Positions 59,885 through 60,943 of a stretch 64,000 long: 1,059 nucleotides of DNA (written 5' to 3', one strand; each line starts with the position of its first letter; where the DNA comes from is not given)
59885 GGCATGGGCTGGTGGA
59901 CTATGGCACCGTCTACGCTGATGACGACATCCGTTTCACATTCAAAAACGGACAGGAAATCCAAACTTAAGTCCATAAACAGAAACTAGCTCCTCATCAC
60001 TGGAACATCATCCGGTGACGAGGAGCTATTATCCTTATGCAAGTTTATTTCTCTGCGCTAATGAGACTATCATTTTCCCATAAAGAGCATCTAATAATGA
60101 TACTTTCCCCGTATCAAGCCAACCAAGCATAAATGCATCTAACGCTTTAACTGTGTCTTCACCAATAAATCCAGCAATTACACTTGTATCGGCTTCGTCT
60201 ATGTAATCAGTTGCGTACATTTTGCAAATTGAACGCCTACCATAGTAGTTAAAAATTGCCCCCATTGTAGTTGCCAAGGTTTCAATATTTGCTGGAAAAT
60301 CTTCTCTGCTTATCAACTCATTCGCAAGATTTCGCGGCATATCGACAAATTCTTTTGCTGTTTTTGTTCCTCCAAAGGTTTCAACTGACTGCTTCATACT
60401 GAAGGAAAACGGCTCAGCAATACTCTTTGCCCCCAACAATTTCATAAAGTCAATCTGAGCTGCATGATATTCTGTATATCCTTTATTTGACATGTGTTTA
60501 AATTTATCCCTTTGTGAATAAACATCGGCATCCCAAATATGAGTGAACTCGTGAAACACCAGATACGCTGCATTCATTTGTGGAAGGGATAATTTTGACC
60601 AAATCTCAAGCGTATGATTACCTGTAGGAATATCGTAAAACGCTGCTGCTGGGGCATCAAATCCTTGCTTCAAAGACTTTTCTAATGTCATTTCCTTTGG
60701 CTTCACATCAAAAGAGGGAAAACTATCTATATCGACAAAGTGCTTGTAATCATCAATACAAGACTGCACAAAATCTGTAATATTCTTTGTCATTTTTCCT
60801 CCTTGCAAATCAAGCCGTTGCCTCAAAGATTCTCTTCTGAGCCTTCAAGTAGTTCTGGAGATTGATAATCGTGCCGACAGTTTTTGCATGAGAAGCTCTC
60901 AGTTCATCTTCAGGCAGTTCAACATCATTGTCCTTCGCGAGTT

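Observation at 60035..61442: AT-rich orphan two-gene operon (single-pass membrane protein plus HExxH peptidase-like protein) placed where a type I R-M operon is broken: candidate undescribed defence / abortive-infection module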

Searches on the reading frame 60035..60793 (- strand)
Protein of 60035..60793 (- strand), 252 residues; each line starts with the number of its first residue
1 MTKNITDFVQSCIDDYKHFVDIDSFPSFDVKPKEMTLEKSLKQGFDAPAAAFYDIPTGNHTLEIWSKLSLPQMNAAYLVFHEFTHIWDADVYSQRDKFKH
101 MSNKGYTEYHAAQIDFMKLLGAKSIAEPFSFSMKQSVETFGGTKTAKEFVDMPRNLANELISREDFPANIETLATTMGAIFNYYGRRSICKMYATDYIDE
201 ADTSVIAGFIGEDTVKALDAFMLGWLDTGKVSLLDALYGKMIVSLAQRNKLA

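Call 4: search_protein_families(library=pfam, proteins=[window:60035-60793:-], max_evalue=0.1)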
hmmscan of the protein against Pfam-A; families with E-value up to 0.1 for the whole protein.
window:60035-60793:- (252 aa): 0 families

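Call 5: search_protein_families(library=padloc, proteins=[window:60035-60793:-], max_evalue=1)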
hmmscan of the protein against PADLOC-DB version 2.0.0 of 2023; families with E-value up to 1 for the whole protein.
window:60035-60793:- (252 aa): 0 families

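Call 6: search_protein_families(library=phrogs, proteins=[window:60035-60793:-], max_evalue=1)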
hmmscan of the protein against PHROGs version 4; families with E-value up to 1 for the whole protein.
window:60035-60793:- (252 aa): 0 families

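Call 7: search_protein_families(library=ncbifam, proteins=[window:60035-60793:-], max_evalue=1)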
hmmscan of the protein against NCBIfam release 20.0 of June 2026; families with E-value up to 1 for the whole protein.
window:60035-60793:- (252 aa): 1 family
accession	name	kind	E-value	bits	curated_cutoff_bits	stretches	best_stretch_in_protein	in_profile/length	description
TIGR04549.1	LP_HExxH_w_tonB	subfamily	0.06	12.6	75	1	72-108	132-169/261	substrate import-associated zinc metallohydrolase lipoprotein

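Call 8: search_solved_structures(query=window:60035-60793:-, max_evalue=10)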
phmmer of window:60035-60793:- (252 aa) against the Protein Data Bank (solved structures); distinct sequences matched with E-value up to 10: 3.
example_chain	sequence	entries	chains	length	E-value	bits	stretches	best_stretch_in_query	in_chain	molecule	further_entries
8cx0_A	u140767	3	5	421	0.27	14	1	65-104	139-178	DNA dC->dU-editing enzyme APOBEC-3G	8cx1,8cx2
2op5_A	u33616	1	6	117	1.2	11.9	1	63-109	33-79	hypothetical protein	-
4mtq_A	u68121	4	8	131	1.4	11.6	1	80-102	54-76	Lactoylglutathione lyase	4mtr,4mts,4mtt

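Call 9: find_homologous_proteins(query=window:60035-60793:-)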
Query window:60035-60793:- (252 aa): 233 proteins with E <= 0.001 among 611 candidates; the best 120 are listed.
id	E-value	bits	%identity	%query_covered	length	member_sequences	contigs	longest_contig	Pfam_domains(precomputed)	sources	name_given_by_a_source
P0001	1.2e-160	550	97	100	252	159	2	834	-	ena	-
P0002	7.7e-143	492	86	100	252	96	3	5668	-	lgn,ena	-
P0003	1.3e-132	459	79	100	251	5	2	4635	-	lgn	-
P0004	1.0e-131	456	79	100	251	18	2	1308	-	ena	-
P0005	5.5e-130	450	98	81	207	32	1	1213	-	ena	-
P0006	8.0e-130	450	77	100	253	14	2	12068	-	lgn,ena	-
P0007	4.7e-128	444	76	100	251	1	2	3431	-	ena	-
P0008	6.8e-127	440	76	100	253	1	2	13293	-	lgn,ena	-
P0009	2.8e-123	428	76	99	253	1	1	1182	-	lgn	-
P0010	2.7e-122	425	74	99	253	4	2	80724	-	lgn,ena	-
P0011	3.1e-122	425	73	100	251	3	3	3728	-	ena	-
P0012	6.1e-122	424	72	100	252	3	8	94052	-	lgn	-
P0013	5.6e-116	404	71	99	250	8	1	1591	-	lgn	-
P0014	1.1e-115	403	71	100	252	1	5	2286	-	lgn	-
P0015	1.3e-114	400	71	98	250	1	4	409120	-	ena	-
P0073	1.1e-83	299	55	97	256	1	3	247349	-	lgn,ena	-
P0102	4.0e-71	257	50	94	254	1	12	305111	-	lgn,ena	-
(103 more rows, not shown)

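Call 14: find_encoding_contigs(protein=P0015, flank=8000, max_places=3)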
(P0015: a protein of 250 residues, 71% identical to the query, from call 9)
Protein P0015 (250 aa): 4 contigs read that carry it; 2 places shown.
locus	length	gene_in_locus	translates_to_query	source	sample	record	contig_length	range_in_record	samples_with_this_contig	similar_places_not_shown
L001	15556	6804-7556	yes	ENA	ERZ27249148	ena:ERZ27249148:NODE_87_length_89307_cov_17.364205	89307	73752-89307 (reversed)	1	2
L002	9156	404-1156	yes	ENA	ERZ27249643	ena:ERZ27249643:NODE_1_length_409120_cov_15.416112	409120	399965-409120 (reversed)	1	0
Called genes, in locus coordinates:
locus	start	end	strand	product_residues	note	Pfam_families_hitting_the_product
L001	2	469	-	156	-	?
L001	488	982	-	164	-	PF05565:Sipho_Gp157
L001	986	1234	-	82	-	-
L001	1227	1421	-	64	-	-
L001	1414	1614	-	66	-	-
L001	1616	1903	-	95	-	-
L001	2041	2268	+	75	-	-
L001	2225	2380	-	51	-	-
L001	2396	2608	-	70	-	PF13443:HTH_26 (weak)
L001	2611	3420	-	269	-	PF02498:Bro-N, PF03374:ANT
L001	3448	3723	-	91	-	-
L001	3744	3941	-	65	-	PF13560:HTH_31, PF12844:HTH_19, PF01381:HTH_3, PF13443:HTH_26 (weak)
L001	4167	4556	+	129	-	PF07022:Phage_CI_repr, PF12844:HTH_19 (weak), PF01381:HTH_3 (weak), PF13443:HTH_26 (weak)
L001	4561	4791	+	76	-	PF05154:TM2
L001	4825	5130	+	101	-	-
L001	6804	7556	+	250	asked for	-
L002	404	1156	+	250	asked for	-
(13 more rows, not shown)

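Call 15: find_encoding_contigs(protein=P0073, flank=8000, max_places=3)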
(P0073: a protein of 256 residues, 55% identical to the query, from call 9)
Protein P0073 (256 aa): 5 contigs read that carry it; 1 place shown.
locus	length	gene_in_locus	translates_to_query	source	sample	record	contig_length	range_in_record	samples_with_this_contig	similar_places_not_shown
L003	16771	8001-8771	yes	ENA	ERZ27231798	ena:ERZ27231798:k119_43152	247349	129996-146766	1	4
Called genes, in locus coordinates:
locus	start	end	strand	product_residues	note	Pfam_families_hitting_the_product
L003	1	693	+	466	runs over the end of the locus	-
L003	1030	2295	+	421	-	-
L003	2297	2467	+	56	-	-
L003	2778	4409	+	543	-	PF25164:CoiA_N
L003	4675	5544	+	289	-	PF01582:TIR, PF13676:TIR_2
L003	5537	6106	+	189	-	-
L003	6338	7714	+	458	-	PF07693:KAP_NTPase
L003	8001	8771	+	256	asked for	-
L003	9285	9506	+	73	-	PF13443:HTH_26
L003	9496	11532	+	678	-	PF12161:HsdM_N, PF02384:N6_Mtase, PF05175:MTS (weak), PF07669:Eco57I (faint)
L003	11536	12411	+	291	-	-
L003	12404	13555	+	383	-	PF01420:Methylase_S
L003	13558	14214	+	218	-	-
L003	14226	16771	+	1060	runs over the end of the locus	PF04313:HSDR_N, PF00270:DEAD (weak), PF04851:ResIII, PF18766:SWI2_SNF2, PF22679:T1R_D3-like, PF11867:T1RH-like_C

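Call 16: find_encoding_contigs(protein=P0102, flank=8000, max_places=3)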
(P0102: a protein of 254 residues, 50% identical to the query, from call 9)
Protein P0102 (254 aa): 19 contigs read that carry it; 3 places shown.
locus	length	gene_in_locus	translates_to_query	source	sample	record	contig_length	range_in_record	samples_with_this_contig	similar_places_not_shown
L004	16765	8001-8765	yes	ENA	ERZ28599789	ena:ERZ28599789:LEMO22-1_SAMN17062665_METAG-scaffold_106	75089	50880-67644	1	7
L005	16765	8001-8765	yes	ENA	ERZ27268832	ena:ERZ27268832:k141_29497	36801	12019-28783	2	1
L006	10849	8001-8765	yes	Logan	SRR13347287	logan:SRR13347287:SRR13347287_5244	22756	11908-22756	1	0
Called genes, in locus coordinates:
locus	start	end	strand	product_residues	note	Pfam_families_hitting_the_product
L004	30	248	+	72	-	-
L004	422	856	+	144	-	PF12844:HTH_19, PF13560:HTH_31, PF01381:HTH_3, PF13443:HTH_26 (weak)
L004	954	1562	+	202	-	PF01420:Methylase_S (weak), PF12950:TaqI_C (weak)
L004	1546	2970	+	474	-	PF02384:N6_Mtase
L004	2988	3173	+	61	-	-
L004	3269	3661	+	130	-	PF13560:HTH_31 (weak), PF01381:HTH_3, PF12844:HTH_19, PF13443:HTH_26 (weak)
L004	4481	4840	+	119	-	-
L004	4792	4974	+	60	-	-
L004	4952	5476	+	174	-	PF02452:PemK_toxin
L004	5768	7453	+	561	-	PF00239:Resolvase, PF07508:Recombinase, PF13408:Zn_ribbon_recom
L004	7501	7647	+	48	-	-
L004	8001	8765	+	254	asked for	-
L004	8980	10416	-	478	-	PF00239:Resolvase, PF07508:Recombinase, PF13408:Zn_ribbon_recom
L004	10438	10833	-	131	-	-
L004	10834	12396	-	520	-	PF00239:Resolvase, PF07508:Recombinase, PF13408:Zn_ribbon_recom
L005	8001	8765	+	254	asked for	-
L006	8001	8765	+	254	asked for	-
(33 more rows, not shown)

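Call 21: find_related_loci(query=A1, collection=genome_contigs, flank=10000)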
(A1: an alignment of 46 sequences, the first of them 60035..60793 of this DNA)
Query A1 (252 aa) in genome_contigs; peptide patterns used: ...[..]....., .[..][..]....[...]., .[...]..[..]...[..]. (x = any residue, [..] = any of these).
100 stretches matched a pattern; 63 encode a relative of the query (tblastn E <= 1e-3); 63 distinct loci.
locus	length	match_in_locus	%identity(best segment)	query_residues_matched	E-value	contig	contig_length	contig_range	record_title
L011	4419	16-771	86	1-252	3e-155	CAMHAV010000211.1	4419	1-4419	MAG: uncultured Clostridia bacterium isolate SRR11784291_bin.54_metaWRAP_v1.3_MAG genome assembly, contig: ERZ12202683.2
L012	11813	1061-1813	79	1-251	1e-140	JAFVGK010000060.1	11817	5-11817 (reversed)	MAG: Blautia sp. isolate RGIG5147 Sheep_Abomasum-4__c140167, whole genome shotgun sequence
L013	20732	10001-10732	49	8-251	4e-83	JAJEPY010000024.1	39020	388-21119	Hominicoprocola fusiformis strain CLA-AA-H269 NODE_24_length_39020_cov_24.745705, whole genome shotgun sequence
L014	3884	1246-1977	49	8-251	3e-83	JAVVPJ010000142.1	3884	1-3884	MAG: Oscillospiraceae bacterium isolate CGS10Y1-bin28 NODE_142_length_3884_cov_2.633832, whole genome shotgun sequence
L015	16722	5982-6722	49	5-247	2e-75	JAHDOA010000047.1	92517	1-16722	MAG: Pelotomaculum sp. isolate SL1-B34.2 k141_85882, whole genome shotgun sequence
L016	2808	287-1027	49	5-247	2e-76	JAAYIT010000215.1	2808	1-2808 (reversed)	MAG: Porphyromonadaceae bacterium isolate AS10tlH2TH_144 179751_AS10, whole genome shotgun sequence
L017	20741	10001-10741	48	5-251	4e-78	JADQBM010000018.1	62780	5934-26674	MAG: Clostridia bacterium isolate Soudan_22 NODE_235_length_62780_cov_8.865253, whole genome shotgun sequence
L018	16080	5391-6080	47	15-244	1e-72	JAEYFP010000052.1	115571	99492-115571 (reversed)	MAG: Bacillota bacterium isolate OH_HFB_252 k127_1876077, whole genome shotgun sequence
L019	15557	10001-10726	46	8-251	6e-72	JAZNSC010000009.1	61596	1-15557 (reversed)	MAG: Congzhengia sp. isolate T1900044811_TS20190277.MAGScoT_cleanbin_000011 SGB_2786_k141_1537213, whole genome shotgun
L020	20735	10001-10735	40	5-251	7e-71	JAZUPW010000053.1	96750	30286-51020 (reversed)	MAG: Acutalibacteraceae bacterium isolate T1900044863_TS20190329.MAGScoT_cleanbin_000003 SGB_3116_k141_1420703, whole ge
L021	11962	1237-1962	41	8-251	1e-69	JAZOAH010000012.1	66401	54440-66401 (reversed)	MAG: Eubacteriales bacterium isolate T1900044764_TS20190230.MAGScoT_cleanbin_000010 SGB_2389_k141_422245, whole genome s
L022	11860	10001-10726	41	8-251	2e-69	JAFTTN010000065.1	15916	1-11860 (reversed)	MAG: Clostridia bacterium isolate RGIG4136 Roe_deer_Colon-1__c653471, whole genome shotgun sequence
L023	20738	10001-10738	44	3-252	4e-65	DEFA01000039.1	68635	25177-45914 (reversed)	MAG TPA_asm: Lachnospiraceae bacterium UBA2864 UBA2864_contig_2085, whole genome shotgun sequence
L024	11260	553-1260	42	13-252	1e-63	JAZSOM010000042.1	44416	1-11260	MAG: Acutalibacteraceae bacterium isolate T1900044549_TS20190015.MAGScoT_cleanbin_000017 SGB_186_k141_4190541, whole gen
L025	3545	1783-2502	39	9-252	9e-61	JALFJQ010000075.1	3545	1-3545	MAG: Clostridiales bacterium isolate SUG741 k141_198867, whole genome shotgun sequence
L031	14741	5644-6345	39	14-251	3e-56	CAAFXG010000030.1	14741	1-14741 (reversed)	MAG TPA_asm: Lachnospiraceae bacterium, isolate HGM12091, WGS project CAAFXG010000000 data, contig: SRS475647_33_k119_19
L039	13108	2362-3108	37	1-252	8e-53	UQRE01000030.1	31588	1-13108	uncultured Dorea sp. isolate UMGS566 genome assembly, contig: NODE_421_length_31588_cov_65.837, whole genome shotgun seq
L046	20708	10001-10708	36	5-247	5e-50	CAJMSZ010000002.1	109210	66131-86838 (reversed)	TPA_asm: uncultured bacterium isolate SRR7721880-bin.41 genome assembly, contig: NODE_229_length_109210_cov_11.497165, w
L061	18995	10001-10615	32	9-227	4e-37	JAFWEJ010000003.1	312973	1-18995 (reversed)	MAG: Clostridia bacterium isolate RGIG5663 Sheep_Duodenum-4__c226, whole genome shotgun sequence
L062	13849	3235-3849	31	9-227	1e-35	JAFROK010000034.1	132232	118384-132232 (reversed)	MAG: Clostridia bacterium isolate RGIG2654 Goat_Omasum-2__c419392, whole genome shotgun sequence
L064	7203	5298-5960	32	9-241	2e-33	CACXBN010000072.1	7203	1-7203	MAG: uncultured Ruminococcus sp. isolate RUG11111 genome assembly, contig: RUG11111_asm_72, whole genome shotgun sequenc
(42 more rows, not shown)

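Call 25: predict_structure(alignment_id=A1)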
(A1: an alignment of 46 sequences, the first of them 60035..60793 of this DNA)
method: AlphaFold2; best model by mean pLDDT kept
length: 252 residues; sequences in the alignment: 46
mean_pLDDT: 94.7   pTM: 0.92
mean pLDDT of the five models: 94.7, 94.6, 93.9, 93.4, 93.2
residues with pLDDT >= 90: 233; 70-90: 16; 50-70: 2; < 50: 1
segments of 3 or more residues with pLDDT < 50: none
pLDDT, mean of each block of 10 residues (from residue 1): 80 97 97 92 90 95 93 93 97 93 97 98 95 96 96 97 94 96 98 97 97 95 95 95 95 81
secondary structure, 60 per line:
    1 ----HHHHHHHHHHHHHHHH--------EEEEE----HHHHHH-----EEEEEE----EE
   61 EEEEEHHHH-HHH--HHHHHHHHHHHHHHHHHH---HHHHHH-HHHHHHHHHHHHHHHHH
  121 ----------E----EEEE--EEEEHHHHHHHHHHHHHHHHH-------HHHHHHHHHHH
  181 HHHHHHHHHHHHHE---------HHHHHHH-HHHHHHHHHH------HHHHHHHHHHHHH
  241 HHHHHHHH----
elements in order: H5-20 E29-33 H38-43 E49-54 E59-65 H66-69 H76-93 H97-102 H104-120 E136-139 E142-145 H146-162 H170-193 H204-210 H212-221 H228-248

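Call 29: fold_search(model_id=the predicted structure, library=pdb)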
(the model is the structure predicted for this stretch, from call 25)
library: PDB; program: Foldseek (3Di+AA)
matches with E <= 10: 82; with E <= 0.001: 0
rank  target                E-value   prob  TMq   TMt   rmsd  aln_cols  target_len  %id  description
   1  3o0y_A                2.0e-02  0.90  0.34  0.18  11.7       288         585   11  The crystal structure of the putative lipoprotein from Colwellia psychrerythraea (released 2010-09-22)
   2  3o0y_B                3.3e-01  0.35  0.33  0.18  14.2       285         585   12  The crystal structure of the putative lipoprotein from Colwellia psychrerythraea (released 2010-09-22)
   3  8cct                  6.4e-01  0.08  0.20  0.19  16.4       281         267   10  Crystal structure of the human PXR ligand-binding domain in complex with 2,2'-dichloro bisphenol A (released 2024-02-07)
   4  1hv5_B                7.8e-01  0.75  0.23  0.33   6.2        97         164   12  CRYSTAL STRUCTURE OF THE STROMELYSIN-3 (MMP-11) CATALYTIC DOMAIN COMPLEXED WITH A PHOSPHINIC INHIBITOR (released 2001-03-28)
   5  3tkm                  9.1e-01  0.07  0.18  0.17  16.8       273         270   12  Crystal structure PPAR delta binding GW0742 (released 2012-07-04)
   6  4k90_A                1.5e+00  0.10  0.24  0.17  11.3       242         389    8  Extracellular metalloproteinase from Aspergillus (released 2013-10-23)
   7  9j4p_B                1.7e+00  0.12  0.21  0.14  11.4       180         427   13  Regulatory domain and kinase domain of ALPK1 protein (released 2025-07-30)
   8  1hv5_E                1.7e+00  0.38  0.22  0.32   5.6       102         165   10  CRYSTAL STRUCTURE OF THE STROMELYSIN-3 (MMP-11) CATALYTIC DOMAIN COMPLEXED WITH A PHOSPHINIC INHIBITOR (released 2001-03-28)
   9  4qhi_D                1.8e+00  0.44  0.21  0.43   4.0        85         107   10  Crystal structure of Methanocaldococcus jannaschii selecase mutant R36W (released 2014-07-16)
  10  4qhj_A                2.0e+00  0.23  0.17  0.35   6.0        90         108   12  Crystal structure of Methanocaldococcus jannaschii selecase mutant I100F+H107F (released 2014-07-16)
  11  5nia                  2.0e+00  0.13  0.31  0.16  11.8       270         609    9  Crystal structure of human LTA4H mutant D375N in open conformation (crystal form I) (released 2017-08-23)
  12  4qhi_B                2.2e+00  0.35  0.21  0.41   4.0        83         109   11  Crystal structure of Methanocaldococcus jannaschii selecase mutant R36W (released 2014-07-16)
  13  5z2c_D                2.2e+00  0.08  0.20  0.14  11.8       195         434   12  Crystal structure of ALPK-1 N-terminal domain in complex with ADP-heptose (released 2018-08-22)
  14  1hv5_A                2.7e+00  0.44  0.24  0.35   6.0        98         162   11  CRYSTAL STRUCTURE OF THE STROMELYSIN-3 (MMP-11) CATALYTIC DOMAIN COMPLEXED WITH A PHOSPHINIC INHIBITOR (released 2001-03-28)
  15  8zd3_A                3.3e+00  0.05  0.19  0.14  12.1       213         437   11  Crystal structure of ALPK1-N+K in complex with CDP-heptose (released 2025-05-07)
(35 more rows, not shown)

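Call 31: search_solved_structures(query=A1, max_evalue=10, show_alignments=2)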
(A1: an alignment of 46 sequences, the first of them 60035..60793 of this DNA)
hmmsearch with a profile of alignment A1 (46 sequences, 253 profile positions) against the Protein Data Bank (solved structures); distinct sequences matched with E-value up to 10: 0.

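Call 32: search_protein_families(library=pfam, alignment_id=A1, max_evalue=1)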
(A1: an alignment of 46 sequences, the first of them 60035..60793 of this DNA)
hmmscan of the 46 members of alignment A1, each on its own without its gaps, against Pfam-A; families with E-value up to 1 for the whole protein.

A. member 1, window:60035-60793:- (252 aa): 0 families

B. families by the number of members that match (of 46 scanned): 22 families
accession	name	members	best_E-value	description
PF18894.6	PhageMetallopep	15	0.0037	Putative phage metallopeptidase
PF03690.18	MYG1_exonuc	5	0.005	Uncharacterised protein family (UPF0160)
PF01863.23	YgjP-like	4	0.043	YgjP-like, metallopeptidase domain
PF20230.4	DUF6588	2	0.0053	Family of unknown function (DUF6588)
PF13236.11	CLU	2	0.017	Clustered mitochondria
PF14631.11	FancD2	2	0.04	Fanconi anaemia protein FancD2 nuclease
PF01410.23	COLFI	2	0.053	Fibrillar collagen C-terminal domain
PF25226.1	DUF7844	2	0.067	Domain of unknown function (DUF7844)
PF17018.10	MICSWaP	1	0.0044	Spore wall protein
PF16163.10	DUF4869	1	0.064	Domain of unknown function (DUF4869)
PF17583.7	DUF5484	1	0.065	Family of unknown function (DUF5484)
PF01752.23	Peptidase_M9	1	0.069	Collagenase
PF18405.6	SLC25_like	1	0.071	Mitochondrial SLC25 homolog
PF24932.1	UBA_NBR1_C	1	0.076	Next to BRCA1 gene 1 protein-like, C-terminal UBA domain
PF17329.7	DUF5367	1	0.11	Family of unknown function (DUF5367)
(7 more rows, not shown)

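Call 35: find_related_loci(query=A1, collection=viral_contigs, flank=10000)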
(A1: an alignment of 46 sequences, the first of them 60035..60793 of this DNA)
Query A1 (252 aa) in viral_contigs; peptide patterns used: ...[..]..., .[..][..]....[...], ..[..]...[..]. (x = any residue, [..] = any of these).
194 stretches matched a pattern; 19 encode a relative of the query (tblastn E <= 1e-3); 18 distinct loci.
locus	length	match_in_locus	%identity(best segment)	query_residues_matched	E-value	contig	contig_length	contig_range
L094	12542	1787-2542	87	1-252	2e-152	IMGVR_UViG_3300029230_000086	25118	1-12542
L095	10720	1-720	70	13-252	2e-120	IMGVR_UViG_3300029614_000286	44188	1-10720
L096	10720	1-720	70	13-252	2e-120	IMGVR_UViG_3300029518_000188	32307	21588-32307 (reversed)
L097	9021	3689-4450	61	1-252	9e-105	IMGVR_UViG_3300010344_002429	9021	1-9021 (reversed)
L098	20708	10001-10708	41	13-252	6e-60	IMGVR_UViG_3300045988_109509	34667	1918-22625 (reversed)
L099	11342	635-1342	36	5-247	2e-50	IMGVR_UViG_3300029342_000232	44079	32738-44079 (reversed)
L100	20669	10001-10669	36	5-227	1e-49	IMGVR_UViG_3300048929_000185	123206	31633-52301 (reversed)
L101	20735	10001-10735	34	5-252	7e-47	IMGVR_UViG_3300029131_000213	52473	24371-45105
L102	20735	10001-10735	34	5-252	7e-47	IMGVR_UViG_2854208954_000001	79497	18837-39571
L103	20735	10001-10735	34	5-252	7e-47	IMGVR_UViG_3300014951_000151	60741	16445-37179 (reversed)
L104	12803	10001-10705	32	5-248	5e-40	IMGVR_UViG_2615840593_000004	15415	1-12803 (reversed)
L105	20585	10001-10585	24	15-219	5e-9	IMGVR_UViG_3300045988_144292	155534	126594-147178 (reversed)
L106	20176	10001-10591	24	15-221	7e-10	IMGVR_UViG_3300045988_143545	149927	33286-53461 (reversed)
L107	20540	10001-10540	25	14-198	1e-6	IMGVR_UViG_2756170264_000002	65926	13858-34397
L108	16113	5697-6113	28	79-203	2e-6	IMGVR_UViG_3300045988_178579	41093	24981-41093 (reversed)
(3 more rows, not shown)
